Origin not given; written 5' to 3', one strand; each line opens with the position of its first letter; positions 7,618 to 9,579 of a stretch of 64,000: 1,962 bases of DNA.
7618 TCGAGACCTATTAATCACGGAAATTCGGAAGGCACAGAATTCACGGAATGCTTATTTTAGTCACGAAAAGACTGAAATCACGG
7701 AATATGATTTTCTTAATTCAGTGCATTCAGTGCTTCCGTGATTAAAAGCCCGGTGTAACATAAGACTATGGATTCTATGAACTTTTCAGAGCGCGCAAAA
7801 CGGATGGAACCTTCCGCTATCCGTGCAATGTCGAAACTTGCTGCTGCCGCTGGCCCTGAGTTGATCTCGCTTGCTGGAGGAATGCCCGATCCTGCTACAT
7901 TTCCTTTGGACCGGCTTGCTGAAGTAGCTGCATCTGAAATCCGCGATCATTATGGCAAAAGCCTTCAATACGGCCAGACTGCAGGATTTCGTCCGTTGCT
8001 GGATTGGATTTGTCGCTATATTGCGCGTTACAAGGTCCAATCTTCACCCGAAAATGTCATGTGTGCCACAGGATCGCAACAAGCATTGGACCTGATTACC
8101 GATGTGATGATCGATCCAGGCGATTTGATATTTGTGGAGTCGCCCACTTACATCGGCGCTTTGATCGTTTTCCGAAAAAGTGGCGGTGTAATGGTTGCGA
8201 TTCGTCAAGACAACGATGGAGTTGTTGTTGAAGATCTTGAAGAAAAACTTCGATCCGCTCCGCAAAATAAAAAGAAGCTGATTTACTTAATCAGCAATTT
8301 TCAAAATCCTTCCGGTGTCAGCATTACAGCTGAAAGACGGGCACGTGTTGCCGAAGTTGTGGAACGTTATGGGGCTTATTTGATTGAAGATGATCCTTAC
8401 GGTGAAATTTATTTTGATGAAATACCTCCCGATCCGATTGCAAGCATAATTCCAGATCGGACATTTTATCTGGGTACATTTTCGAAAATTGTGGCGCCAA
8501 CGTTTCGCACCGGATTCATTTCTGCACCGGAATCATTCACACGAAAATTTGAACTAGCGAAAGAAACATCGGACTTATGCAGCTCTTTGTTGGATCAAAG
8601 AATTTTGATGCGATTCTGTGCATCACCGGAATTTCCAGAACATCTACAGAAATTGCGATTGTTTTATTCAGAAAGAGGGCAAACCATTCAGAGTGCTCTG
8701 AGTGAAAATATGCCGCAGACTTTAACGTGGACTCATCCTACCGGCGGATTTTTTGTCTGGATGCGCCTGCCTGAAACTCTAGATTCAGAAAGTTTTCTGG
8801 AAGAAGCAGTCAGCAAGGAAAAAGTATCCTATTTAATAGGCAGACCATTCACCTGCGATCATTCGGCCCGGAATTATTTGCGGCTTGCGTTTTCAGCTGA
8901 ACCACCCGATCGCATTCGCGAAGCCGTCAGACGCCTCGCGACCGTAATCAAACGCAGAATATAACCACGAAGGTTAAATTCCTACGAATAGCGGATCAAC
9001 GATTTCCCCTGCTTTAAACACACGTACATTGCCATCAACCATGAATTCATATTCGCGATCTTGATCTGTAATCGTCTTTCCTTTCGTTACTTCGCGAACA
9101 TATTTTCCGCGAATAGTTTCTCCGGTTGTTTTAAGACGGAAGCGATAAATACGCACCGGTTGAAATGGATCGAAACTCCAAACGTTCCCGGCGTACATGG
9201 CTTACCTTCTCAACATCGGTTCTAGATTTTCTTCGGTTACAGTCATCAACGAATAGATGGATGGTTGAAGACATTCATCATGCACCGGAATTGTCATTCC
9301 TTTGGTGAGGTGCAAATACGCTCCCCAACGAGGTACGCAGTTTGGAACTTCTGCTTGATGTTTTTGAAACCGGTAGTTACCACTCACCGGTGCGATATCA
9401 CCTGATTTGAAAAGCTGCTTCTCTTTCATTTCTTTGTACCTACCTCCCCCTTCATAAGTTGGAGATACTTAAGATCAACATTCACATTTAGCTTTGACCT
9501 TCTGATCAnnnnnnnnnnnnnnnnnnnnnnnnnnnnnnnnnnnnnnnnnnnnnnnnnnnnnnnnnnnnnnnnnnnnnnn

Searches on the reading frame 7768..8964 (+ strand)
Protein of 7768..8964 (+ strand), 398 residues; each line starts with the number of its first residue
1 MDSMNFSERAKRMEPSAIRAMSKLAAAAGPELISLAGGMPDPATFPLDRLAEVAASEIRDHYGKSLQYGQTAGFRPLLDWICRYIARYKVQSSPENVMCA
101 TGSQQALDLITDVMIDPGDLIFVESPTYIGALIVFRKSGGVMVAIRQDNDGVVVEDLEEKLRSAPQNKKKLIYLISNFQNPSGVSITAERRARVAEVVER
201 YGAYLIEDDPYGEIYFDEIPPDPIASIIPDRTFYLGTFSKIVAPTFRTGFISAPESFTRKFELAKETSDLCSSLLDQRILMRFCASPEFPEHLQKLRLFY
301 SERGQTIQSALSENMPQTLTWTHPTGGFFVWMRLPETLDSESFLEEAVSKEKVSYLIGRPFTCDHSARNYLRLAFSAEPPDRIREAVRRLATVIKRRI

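Call 4: search_protein_families(library=pfam, proteins=[window:7768-8964:+], max_evalue=0.01)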
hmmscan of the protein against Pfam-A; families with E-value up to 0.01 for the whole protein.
window:7768-8964:+ (398 aa): 2 families
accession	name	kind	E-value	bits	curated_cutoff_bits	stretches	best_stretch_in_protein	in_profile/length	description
PF00155.27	Aminotran_1_2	-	2e-35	123.1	19.7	1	49-390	18-361/361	Aminotransferase class I and II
PF12897.13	Asp_aminotransf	-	4.8e-07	29.4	27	1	121-395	127-410/421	Aspartate amino-transferase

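Call 5: search_protein_families(library=ncbifam, proteins=[window:7768-8964:+], max_evalue=0.01)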
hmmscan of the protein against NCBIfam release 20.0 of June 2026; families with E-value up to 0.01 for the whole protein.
window:7768-8964:+ (398 aa): 63 families (the best 25 are shown)
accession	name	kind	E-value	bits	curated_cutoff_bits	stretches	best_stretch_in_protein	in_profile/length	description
NF052282.1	PLP_TF_PdxR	equivalog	9.5e-63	212.8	320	1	27-390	90-447/448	MocR-like pyridoxine biosynthesis transcription factor PdxR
NF052290.2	MocR_like_YczR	exception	8.5e-55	186.3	487.4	1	27-393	99-457/458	MocR-like transcription factor YczR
NF052281.1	rhizopine_MocR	equivalog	1.5e-52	178.9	650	1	23-393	114-478/479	rhizopine catabolism transcriptional regulator MocR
TIGR04461.1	endura_MppQ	equivalog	1e-47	163.1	540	1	31-393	13-379/392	enduracididine biosynthesis enzyme MppQ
NF052286.1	ecto_TF_EhuR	exception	7.1e-43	146.8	480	1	72-396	136-451/458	MocR-like ectoine utilization transcription factor EhuR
NF041364.1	GntC_guanitoxin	equivalog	1.3e-42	146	415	1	41-391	7-354/356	guanitoxin biosynthesis PLP-dependent (S)-gamma-hydroxy-L-arginine cyclodehydratase GntC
NF005816.0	PRK07682.1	equivalog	7.1e-32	110.5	620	1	3-396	3-385/390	aminotransferase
NF005744.0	PRK07568.1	subfamily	3.2e-29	101.9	389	1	4-345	1-336/398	pyridoxal phosphate-dependent aminotransferase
NF005817.0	PRK07683.1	equivalog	4.6e-28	98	575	1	7-396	6-383/387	aminotransferase A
NF005588.0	PRK07309.1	equivalog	6e-28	97.8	576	1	5-395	6-387/391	pyridoxal phosphate-dependent aminotransferase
NF005601.0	PRK07337.1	equivalog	1.3e-26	93.6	496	1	3-395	5-393/394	pyridoxal phosphate-dependent aminotransferase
NF005732.0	PRK07550.1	equivalog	1.7e-26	93.2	366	1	8-393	7-387/389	aminotransferase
NF052285.1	GABA_TF_GabR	exception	6.6e-26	91.1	600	1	30-394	92-456/456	MocR-like transcriptional regulator GabR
NF006229.0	PRK08361.1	equivalog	1.3e-25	90.3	624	1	8-394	12-388/391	aspartate aminotransferase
NF004770.0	PRK06108.1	subfamily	2.2e-25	89.3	422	1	5-396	12-394/396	pyridoxal phosphate-dependent aminotransferase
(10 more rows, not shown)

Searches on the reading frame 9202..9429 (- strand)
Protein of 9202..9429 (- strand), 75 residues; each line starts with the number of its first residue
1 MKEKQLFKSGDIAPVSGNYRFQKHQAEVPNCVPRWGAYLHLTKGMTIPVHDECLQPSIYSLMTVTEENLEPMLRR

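Call 4: search_protein_families(library=pfam, proteins=[window:9202-9429:-], max_evalue=0.01)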
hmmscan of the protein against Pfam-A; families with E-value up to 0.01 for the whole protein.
window:9202-9429:- (75 aa): 0 families

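Call 5: search_protein_families(library=ncbifam, proteins=[window:9202-9429:-], max_evalue=0.01)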
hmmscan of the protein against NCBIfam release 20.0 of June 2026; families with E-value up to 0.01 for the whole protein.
window:9202-9429:- (75 aa): 0 families

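Call 62: search_protein_families(library=padloc, proteins=[window:9202-9429:-], max_evalue=0.01)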
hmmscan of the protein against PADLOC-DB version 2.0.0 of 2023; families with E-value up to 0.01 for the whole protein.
window:9202-9429:- (75 aa): 0 families
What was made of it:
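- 9202..9429 (-): Conserved 75-aa protein downstream of the propeller gene. No signal peptide and no family. No Pfam, NCBIfam or PADLOC hit (calls 4, 5, 62).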
